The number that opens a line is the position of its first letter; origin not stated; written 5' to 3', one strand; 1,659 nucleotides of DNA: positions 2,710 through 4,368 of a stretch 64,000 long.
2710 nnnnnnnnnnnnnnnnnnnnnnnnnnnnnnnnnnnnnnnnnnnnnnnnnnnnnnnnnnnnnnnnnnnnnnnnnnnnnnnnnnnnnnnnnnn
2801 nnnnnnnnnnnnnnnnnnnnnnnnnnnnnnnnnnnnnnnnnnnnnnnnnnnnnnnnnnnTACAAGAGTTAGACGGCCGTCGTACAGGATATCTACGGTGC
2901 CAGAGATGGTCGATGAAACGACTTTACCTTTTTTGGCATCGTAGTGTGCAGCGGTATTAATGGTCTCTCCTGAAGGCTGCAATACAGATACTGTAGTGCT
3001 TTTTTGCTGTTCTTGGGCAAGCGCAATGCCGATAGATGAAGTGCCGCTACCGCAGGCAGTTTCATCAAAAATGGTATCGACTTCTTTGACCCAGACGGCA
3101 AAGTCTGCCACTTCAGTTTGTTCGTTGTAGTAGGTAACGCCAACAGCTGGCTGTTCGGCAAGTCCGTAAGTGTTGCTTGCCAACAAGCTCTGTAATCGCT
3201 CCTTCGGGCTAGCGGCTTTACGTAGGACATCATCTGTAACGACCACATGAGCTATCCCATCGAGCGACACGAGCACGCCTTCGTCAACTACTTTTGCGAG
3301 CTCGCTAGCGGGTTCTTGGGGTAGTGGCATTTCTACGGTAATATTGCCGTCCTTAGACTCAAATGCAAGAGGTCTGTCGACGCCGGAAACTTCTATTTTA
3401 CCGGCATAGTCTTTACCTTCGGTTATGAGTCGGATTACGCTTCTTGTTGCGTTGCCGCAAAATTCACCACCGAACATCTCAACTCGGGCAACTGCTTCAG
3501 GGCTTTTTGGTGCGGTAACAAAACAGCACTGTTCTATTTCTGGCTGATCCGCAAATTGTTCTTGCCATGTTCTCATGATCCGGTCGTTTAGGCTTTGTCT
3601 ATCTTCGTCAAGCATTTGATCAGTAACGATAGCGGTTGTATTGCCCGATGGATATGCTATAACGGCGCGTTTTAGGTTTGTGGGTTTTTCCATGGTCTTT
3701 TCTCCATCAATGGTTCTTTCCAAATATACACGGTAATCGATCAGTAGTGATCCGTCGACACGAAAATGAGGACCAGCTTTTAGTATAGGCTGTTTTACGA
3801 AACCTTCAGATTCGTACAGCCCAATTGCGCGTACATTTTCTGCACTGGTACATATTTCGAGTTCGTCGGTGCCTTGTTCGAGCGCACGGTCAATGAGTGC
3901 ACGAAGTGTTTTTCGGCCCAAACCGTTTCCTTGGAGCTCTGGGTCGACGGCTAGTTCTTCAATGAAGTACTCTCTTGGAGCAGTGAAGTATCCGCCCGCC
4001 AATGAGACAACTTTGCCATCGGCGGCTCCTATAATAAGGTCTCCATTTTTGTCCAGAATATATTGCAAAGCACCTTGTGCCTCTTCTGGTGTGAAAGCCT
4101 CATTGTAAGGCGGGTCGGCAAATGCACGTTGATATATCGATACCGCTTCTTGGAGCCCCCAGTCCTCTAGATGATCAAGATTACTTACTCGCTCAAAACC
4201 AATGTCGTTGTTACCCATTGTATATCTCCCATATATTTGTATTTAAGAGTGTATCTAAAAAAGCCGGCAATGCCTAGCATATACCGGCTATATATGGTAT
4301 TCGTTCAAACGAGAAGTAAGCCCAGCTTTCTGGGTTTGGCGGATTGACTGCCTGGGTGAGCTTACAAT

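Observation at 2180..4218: GNAT::DapF-fold fusion protein translationally coupled to a VanX-type D-Ala-D-Ala dipeptidase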

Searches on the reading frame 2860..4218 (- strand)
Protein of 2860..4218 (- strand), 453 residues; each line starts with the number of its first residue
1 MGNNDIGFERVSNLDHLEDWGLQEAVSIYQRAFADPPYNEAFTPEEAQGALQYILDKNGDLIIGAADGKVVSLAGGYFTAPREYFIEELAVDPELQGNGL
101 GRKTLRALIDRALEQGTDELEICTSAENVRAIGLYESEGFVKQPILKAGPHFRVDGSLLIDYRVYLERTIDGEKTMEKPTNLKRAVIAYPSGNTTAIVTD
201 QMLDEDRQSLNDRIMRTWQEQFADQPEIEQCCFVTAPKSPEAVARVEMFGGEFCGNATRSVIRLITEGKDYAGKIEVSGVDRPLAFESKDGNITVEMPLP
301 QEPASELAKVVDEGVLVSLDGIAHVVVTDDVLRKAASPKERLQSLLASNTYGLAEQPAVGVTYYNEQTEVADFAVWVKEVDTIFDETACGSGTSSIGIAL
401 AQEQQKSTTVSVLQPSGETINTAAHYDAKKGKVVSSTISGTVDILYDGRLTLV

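Call 3: search_protein_families(library=pfam, proteins=[window:2860-4218:-], max_evalue=0.1)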
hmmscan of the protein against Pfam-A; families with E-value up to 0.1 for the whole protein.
window:2860-4218:- (453 aa): 9 families
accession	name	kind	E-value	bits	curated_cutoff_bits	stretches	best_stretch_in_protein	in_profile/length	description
PF00583.31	Acetyltransf_1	-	7.8e-17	62.1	20.7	1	37-140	11-116/116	Acetyltransferase (GNAT) family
PF13508.13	Acetyltransf_7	-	5.6e-10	39.9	27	1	62-141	6-83/84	Acetyltransferase (GNAT) domain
PF13673.13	Acetyltransf_10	-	1.2e-07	32.2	23.6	1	56-164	27-126/128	Acetyltransferase (GNAT) domain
PF08445.16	FR47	-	1.3e-06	28.7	22.1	1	63-142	2-79/86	FR47-like protein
PF13302.13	Acetyltransf_3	-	0.00037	21.7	25.4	1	71-140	66-137/138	Acetyltransferase (GNAT) domain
PF14542.12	Acetyltransf_CG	-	0.0082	16.7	30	1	82-124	23-65/80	GCN5-related N-acetyl-transferase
PF13420.13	Acetyltransf_4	-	0.061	13.8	24.3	0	96-146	89-140/155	Acetyltransferase (GNAT) domain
PF13523.12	Acetyltransf_8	-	0.063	13.3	27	0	90-144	86-141/145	Acetyltransferase (GNAT) domain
PF12746.13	GNAT_acetyltran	-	0.077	13.1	26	0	66-116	164-213/243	GNAT acetyltransferase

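Call 4: search_protein_families(library=ncbifam, proteins=[window:2860-4218:-], max_evalue=0.1)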
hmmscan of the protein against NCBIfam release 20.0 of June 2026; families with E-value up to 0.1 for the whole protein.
window:2860-4218:- (453 aa): 28 families (the best 25 are shown)
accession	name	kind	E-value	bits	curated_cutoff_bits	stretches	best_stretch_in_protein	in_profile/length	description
NF033599.1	His_racem_CntK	equivalog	3.7e-22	79.1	300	1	190-445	11-263/271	histidine racemase CntK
TIGR01575.1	rimI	equivalog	1.2e-13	51.4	86.4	1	22-146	2-118/132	ribosomal protein S18-alanine N-acetyltransferase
NF052224.1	HistRaceHisRFuso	equivalog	1.7e-12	47.6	400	1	189-418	9-228/254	histidine racemase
NF007025.1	PRK09491.1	equivalog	1.3e-06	28.4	173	1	17-142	6-121/145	ribosomal protein S18-alanine N-acetyltransferase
NF002959.0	PRK03624.1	equivalog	1.1e-05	25.2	124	1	61-149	51-138/147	GNAT family acetyltransferase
TIGR00652.1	DapF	equivalog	3.2e-05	23.5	114.65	1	251-422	70-247/270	diaminopimelate epimerase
TIGR03103.1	trio_acet_GNAT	equivalog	4.4e-05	22.2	569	1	27-145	99-217/547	N-acetylglutaminylglutamine synthetase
NF040503.1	resist_ArsN1a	equivalog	8.3e-05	22.4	170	1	64-145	53-138/159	arsinothricin resistance N-acetyltransferase ArsN1 family A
NF000487.1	stat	exception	0.00026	20.6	420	1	62-141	82-162/189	streptothricin N-acetyltransferase STAT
NF008212.0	PRK10975.1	equivalog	0.00031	20.6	219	1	89-139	169-219/232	dTDP-4-amino-4,6-dideoxy-D-galactose acyltransferase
TIGR02406.1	ectoine_EctA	equivalog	0.00046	20.2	120.6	1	67-137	48-120/157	diaminobutyrate acetyltransferase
TIGR04431.1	N6_acetyl_AAC6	equivalog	0.0005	19.7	260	1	86-147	99-161/184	AacA4 family aminoglycoside N(6')-acetyltransferase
NF012165.0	AAC_6p_set_A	equivalog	0.00055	19.7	280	1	86-147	92-154/177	aminoglycoside 6'-N-acetyltransferase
NF007807.0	PRK10514.1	equivalog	0.00075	19.4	134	1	85-141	72-123/147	acetyltransferase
NF033074.0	AAC_6p_Ib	exception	0.0021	17.7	400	1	80-146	93-160/184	AAC(6')-Ib family aminoglycoside 6'-N-acetyltransferase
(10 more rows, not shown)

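Call 5: find_homologous_proteins(query=window:2860-4218:-)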
Query window:2860-4218:- (453 aa): 546 proteins with E <= 0.001 among 8000 candidates; the best 120 are listed.
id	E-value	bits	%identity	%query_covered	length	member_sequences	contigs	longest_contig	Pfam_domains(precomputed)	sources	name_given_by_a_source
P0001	1.9e-298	1007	100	100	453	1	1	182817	PF13673.14,PF13508.14,PF08445.17,PF26317.1,PF00583.32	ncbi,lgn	-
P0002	4.2e-181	621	67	95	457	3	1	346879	PF13673.14,PF13508.14,PF26317.1,PF00583.32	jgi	jgi:diaminopimelate epimerase/ribosomal protein S18 acetylase RimI-like enzyme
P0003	2.3e-175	602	61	99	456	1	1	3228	PF13673.14,PF13508.14,PF08445.17,PF26317.1,PF00583.32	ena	-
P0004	1.2e-172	593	61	99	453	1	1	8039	PF13508.14,PF08445.17,PF26317.1,PF00583.32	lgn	-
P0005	2.8e-167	575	61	99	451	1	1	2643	PF13673.14,PF13508.14,PF26317.1,PF00583.32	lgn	-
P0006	1.9e-163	562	60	98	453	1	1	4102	PF13673.14,PF13508.14,PF26317.1,PF00583.32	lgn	-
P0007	2.5e-162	559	61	98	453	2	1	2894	PF13673.14,PF13508.14,PF26317.1,PF00583.32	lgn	-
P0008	4.7e-162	558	60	98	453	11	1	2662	PF13673.14,PF13508.14,PF26317.1,PF00583.32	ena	-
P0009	7.5e-162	557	59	98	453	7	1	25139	PF13673.14,PF13508.14,PF26317.1,PF00583.32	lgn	-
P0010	3.7e-160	552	60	98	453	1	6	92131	PF13673.14,PF13508.14,PF08445.17,PF26317.1,PF00583.32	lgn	-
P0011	1.2e-159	550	59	98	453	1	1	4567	PF13673.14,PF13508.14,PF26317.1,PF00583.32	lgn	-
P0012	3.3e-158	545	59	98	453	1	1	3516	PF13508.14,PF26317.1,PF00583.32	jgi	-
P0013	5.3e-158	545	58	98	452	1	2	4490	PF13673.14,PF13508.14,PF26317.1,PF00583.32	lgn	-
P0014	2.8e-156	539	57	98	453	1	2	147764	PF13673.14,PF13508.14,PF26317.1,PF00583.32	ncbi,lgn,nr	ncbi:MAG TPA: GNAT family N-acetyltransferase [Patescibacteria group bacterium]|nr:GNAT family N-ace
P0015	4.0e-156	538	58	98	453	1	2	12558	PF13673.14,PF13508.14,PF26317.1,PF00583.32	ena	-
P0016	7.5e-156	537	58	98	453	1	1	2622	PF13673.14,PF13508.14,PF26317.1,PF00583.32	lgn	-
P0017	2.1e-155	536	58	98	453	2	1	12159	PF13673.14,PF13508.14,PF08445.17,PF26317.1,PF00583.32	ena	-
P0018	8.3e-155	534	56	98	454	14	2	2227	PF13508.14,PF26317.1,PF00583.32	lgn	-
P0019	1.0e-153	530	58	98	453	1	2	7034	PF13673.14,PF13508.14,PF08445.17,PF26317.1,PF00583.32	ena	-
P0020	1.1e-153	530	57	98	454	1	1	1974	PF13508.14,PF26317.1,PF00583.32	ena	-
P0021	7.2e-153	528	56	98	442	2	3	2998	PF13673.14,PF13508.14,PF26317.1,PF00583.32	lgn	-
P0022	5.0e-152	525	56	97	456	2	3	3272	PF13673.14,PF13508.14,PF26317.1,PF00583.32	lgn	-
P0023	1.7e-150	520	57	98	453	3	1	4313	PF13673.14,PF13508.14,PF26317.1,PF00583.32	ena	-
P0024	3.5e-148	512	56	97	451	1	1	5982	PF13673.14,PF13508.14,PF26317.1,PF00583.32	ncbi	-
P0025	1.5e-147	510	55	98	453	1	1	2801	PF13508.14,PF26317.1,PF00583.32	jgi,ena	-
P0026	3.6e-147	509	56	98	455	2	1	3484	PF13673.14,PF13508.14,PF26317.1,PF00583.32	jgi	jgi:diaminopimelate epimerase/GNAT superfamily N-acetyltransferase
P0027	9.0e-147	508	56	98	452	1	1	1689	PF13673.14,PF13508.14,PF08445.17,PF26317.1,PF00583.32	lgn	-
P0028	2.7e-146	506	56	98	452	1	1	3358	PF13508.14,PF26317.1,PF00583.32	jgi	-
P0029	5.2e-146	505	53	99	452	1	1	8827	PF13508.14,PF08445.17,PF26317.1,PF00583.32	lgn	-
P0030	5.9e-145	502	53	98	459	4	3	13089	PF13508.14,PF26317.1,PF00583.32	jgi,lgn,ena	jgi:diaminopimelate epimerase/GNAT superfamily N-acetyltransferase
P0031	1.2e-144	500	56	98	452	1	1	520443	PF13673.14,PF13508.14,PF26317.1,PF00583.32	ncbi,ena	-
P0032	6.6e-144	498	57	95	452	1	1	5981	PF13673.14,PF13508.14,PF08445.17,PF26317.1,PF00583.32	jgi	jgi:diaminopimelate epimerase/ribosomal protein S18 acetylase RimI-like enzyme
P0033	3.7e-139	482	54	98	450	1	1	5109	PF13673.14,PF13508.14,PF08445.17,PF26317.1,PF00583.32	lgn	-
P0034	4.4e-139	482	53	95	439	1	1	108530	PF13673.14,PF13508.14,PF08445.17,PF26317.1,PF00583.32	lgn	-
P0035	3.0e-138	479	54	97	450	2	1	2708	PF13673.14,PF13508.14,PF08445.17,PF26317.1,PF00583.32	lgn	-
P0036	3.7e-138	479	52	95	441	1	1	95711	PF13673.14,PF13508.14,PF08445.17,PF26317.1,PF00583.32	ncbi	-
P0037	4.1e-138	479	52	98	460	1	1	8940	PF13673.14,PF13508.14,PF08445.17,PF26317.1,PF00583.32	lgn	-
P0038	4.5e-138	479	51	99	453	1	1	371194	PF13673.14,PF13508.14,PF26317.1,PF00583.32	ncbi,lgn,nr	ncbi:MAG: hypothetical protein JWM81_847 [Candidatus Saccharibacteria bacterium]|nr:hypothetical pro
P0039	8.0e-138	478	53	98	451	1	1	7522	PF13508.14,PF26317.1,PF00583.32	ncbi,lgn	-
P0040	1.2e-137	478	55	98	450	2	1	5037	PF26317.1,PF00583.32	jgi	jgi:histidine racemase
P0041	5.7e-137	475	54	98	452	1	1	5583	PF13673.14,PF13508.14,PF26317.1,PF00583.32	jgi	jgi:diaminopimelate epimerase/ribosomal protein S18 acetylase RimI-like enzyme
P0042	1.2e-136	474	51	98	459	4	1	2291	PF13673.14,PF13508.14,PF08445.17,PF26317.1,PF00583.32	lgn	-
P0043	1.5e-136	474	53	95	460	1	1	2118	PF13673.14,PF13302.14,PF13508.14,PF08445.17,PF26317.1,PF00583.32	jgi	jgi:histidine racemase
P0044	1.6e-136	474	55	98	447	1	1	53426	PF13673.14,PF13508.14,PF26317.1,PF00583.32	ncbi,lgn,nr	ncbi:MAG TPA: GNAT family N-acetyltransferase [Candidatus Saccharimonadales bacterium]|nr:GNAT famil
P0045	1.9e-136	474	54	98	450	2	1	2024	PF13673.14,PF13508.14,PF08445.17,PF26317.1,PF00583.32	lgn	-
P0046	2.2e-136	473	52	98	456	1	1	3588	PF13673.14,PF13508.14,PF26317.1,PF00583.32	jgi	jgi:diaminopimelate epimerase/GNAT superfamily N-acetyltransferase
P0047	3.1e-136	473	53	98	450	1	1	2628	PF13673.14,PF13508.14,PF08445.17,PF26317.1,PF00583.32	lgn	-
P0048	4.2e-136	472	52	98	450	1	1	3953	PF13673.14,PF13508.14,PF26317.1,PF00583.32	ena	-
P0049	9.5e-136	471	55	98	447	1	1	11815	PF13673.14,PF13508.14,PF26317.1,PF00583.32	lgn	-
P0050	1.4e-135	471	51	99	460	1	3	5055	PF13508.14,PF01678.25,PF26317.1,PF00583.32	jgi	jgi:histidine racemase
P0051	1.3e-133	464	51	98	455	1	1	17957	PF13673.14,PF13508.14,PF08445.17,PF26317.1,PF00583.32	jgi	jgi:ribosomal protein S18 acetylase RimI-like enzyme/diaminopimelate epimerase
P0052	1.8e-133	464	52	95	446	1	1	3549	PF13673.14,PF13508.14,PF26317.1,PF00583.32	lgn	-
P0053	2.5e-133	463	54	98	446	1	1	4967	PF13673.14,PF13508.14,PF26317.1,PF00583.32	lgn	-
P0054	2.6e-133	463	55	94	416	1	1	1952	PF13673.14,PF13508.14,PF08445.17,PF26317.1,PF00583.32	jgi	jgi:diaminopimelate epimerase/GNAT superfamily N-acetyltransferase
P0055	3.5e-133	463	50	99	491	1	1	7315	PF13673.14,PF13508.14,PF26317.1,PF00583.32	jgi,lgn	-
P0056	3.6e-133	463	55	97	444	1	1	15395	PF13673.14,PF13508.14,PF26317.1,PF00583.32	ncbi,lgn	-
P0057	5.9e-133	462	52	95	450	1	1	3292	PF13673.14,PF13508.14,PF26317.1,PF00583.32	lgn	-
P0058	2.0e-132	460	52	98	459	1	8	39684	PF13673.14,PF13508.14,PF26317.1,PF00583.32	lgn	-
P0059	9.7e-132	458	51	99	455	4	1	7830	PF13673.14,PF13508.14,PF26317.1,PF00583.32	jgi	-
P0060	1.2e-130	454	50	99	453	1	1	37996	PF13673.14,PF13508.14,PF08445.17,PF26317.1,PF00583.32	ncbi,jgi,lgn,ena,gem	ncbi:MAG: GNAT family N-acetyltransferase [bacterium]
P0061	1.2e-129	451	53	98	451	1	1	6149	PF13508.14,PF26317.1,PF00583.32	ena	-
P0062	7.1e-129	449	49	100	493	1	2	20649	PF13673.14,PF13508.14,PF26317.1,PF00583.32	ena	-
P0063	3.1e-128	446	51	98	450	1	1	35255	PF26317.1,PF00583.32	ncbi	-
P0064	1.2e-126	441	50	100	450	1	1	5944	PF13508.14,PF26317.1,PF00583.32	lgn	-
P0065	2.0e-126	440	49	98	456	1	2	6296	PF13673.14,PF13508.14,PF08445.17,PF26317.1,PF00583.32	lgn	-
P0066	4.7e-126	439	50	100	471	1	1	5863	PF13673.14,PF13508.14,PF26317.1,PF00583.32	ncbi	-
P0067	8.7e-126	438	49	99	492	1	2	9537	PF13673.14,PF13508.14,PF26317.1,PF00583.32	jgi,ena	-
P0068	1.4e-125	438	50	98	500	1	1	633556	PF13673.14,PF13508.14,PF26317.1,PF00583.32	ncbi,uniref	ncbi:GNAT family N-acetyltransferase [Nocardia sp. NPDC050697]|uniref:GNAT family N-acetyltransferas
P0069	2.8e-125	437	61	76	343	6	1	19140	PF26317.1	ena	-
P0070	3.2e-125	437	73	61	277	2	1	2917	PF26317.1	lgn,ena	-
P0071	3.6e-125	436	50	95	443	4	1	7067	PF13673.14,PF13508.14,PF08445.17,PF26317.1,PF00583.32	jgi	-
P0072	9.8e-125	435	49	99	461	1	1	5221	PF13508.14,PF08445.17,PF26317.1,PF00583.32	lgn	-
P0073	1.4e-124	434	49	98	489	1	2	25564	PF13673.14,PF13508.14,PF26317.1,PF00583.32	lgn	-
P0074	3.4e-124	433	48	100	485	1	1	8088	PF13673.14,PF13508.14,PF26317.1,PF00583.32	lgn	-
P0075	1.1e-123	432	50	99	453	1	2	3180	PF13673.14,PF13508.14,PF26317.1,PF00583.32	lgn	-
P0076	3.8e-123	430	50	94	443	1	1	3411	PF13673.14,PF13508.14,PF08445.17,PF26317.1,PF00583.32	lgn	-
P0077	6.0e-123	429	52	87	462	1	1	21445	PF26317.1,PF00583.32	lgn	-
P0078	1.1e-122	428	50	95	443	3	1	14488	PF13508.14,PF26317.1,PF00583.32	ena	-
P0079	1.3e-122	428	50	94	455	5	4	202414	PF13673.14,PF13508.14,PF26317.1,PF00583.32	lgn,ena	-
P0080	1.6e-122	428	49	94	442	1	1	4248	PF13673.14,PF13508.14,PF08445.17,PF26317.1,PF00583.32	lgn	-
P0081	8.0e-122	425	49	94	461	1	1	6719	PF13673.14,PF13508.14,PF08445.17,PF26317.1,PF00583.32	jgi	jgi:ribosomal protein S18 acetylase RimI-like enzyme/diaminopimelate epimerase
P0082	1.3e-121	425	49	97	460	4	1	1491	PF13508.14,PF26317.1,PF00583.32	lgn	-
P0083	2.0e-121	424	48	94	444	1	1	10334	PF13508.14,PF26317.1,PF00583.32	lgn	-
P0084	2.9e-121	424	49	97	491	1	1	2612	PF13673.14,PF13508.14,PF08445.17,PF26317.1,PF00583.32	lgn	-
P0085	1.2e-119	418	49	95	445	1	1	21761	PF13673.14,PF13508.14,PF08445.17,PF26317.1,PF00583.32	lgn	-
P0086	3.8e-118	413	46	95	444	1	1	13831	PF13673.14,PF13508.14,PF26317.1,PF00583.32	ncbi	-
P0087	7.5e-118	412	48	100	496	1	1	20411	PF13673.14,PF13508.14,PF26317.1,PF00583.32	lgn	-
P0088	1.0e-116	409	51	90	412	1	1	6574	PF13673.14,PF13508.14,PF08445.17,PF26317.1,PF00583.32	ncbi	-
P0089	1.2e-115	405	47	94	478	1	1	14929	PF13508.14,PF08445.17,PF26317.1,PF00583.32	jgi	jgi:ribosomal protein S18 acetylase RimI-like enzyme/diaminopimelate epimerase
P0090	6.8e-115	403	48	100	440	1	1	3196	PF13673.14,PF13508.14,PF26317.1,PF00583.32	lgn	-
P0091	7.6e-115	402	50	94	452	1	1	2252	PF13673.14,PF13302.14,PF13508.14,PF26317.1,PF00583.32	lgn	-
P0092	2.4e-114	401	48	100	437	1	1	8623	PF13673.14,PF13508.14,PF26317.1,PF00583.32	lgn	-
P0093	1.7e-112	395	45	99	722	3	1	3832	PF08659.17,PF00550.32,PF13508.14,PF26317.1,PF00583.32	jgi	jgi:diaminopimelate epimerase/ribosomal protein S18 acetylase RimI-like enzyme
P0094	2.2e-111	391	44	99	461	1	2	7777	PF13673.14,PF13508.14,PF26317.1,PF00583.32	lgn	-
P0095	1.7e-110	388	47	98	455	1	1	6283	PF13673.14,PF13508.14,PF26317.1,PF00583.32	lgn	-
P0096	2.6e-110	387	46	99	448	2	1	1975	PF13673.14,PF13508.14,PF26317.1,PF00583.32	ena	-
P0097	1.4e-109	385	45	98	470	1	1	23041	PF13673.14,PF13508.14,PF08445.17,PF26317.1,PF00583.32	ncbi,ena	-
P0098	3.3e-109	384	46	100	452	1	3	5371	PF13673.14,PF13508.14,PF08445.17,PF26317.1,PF00583.32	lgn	-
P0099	1.1e-107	379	44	99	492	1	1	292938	PF13508.14,PF26317.1,PF00583.32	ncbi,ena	-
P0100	2.2e-105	371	43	99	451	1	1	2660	PF13508.14,PF26317.1,PF00583.32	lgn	-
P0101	2.5e-104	368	45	94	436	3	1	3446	PF13673.14,PF13508.14,PF26317.1,PF00583.32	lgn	-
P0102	8.5e-104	366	61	61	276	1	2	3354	PF26317.1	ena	-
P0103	1.3e-102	362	63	58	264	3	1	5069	PF26317.1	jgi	-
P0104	1.9e-100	355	60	61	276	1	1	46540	PF26317.1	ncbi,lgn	-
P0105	1.1e-98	349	56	67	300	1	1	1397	PF26317.1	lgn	-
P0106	3.4e-98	348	61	60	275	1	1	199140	PF26317.1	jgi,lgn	jgi:diaminopimelate epimerase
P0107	2.5e-97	345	51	77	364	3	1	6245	PF26317.1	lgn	-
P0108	3.3e-96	341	56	63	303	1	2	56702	PF26317.1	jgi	jgi:diaminopimelate epimerase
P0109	1.7e-95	339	60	61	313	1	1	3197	PF26317.1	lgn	-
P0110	1.9e-95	338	59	61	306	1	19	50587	PF26317.1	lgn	-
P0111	4.6e-95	337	45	97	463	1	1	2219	PF13673.14,PF13508.14,PF26317.1,PF00583.32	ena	-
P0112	1.4e-94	336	56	66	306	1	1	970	PF26317.1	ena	-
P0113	1.2e-92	329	49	78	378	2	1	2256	PF13508.14,PF26317.1,PF00583.32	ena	-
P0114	2.3e-92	328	58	61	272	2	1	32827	PF26317.1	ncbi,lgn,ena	-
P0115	7.8e-92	327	56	63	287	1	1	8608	PF26317.1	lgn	-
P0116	8.9e-92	326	54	65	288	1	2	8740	PF26317.1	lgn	-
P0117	1.1e-91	326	58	60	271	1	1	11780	PF26317.1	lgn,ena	-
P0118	1.1e-91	326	58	59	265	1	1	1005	PF26317.1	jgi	jgi:diaminopimelate epimerase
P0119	4.6e-91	324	58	60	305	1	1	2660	PF26317.1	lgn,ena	-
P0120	5.4e-91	324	58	60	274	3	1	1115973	PF26317.1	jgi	jgi:diaminopimelate epimerase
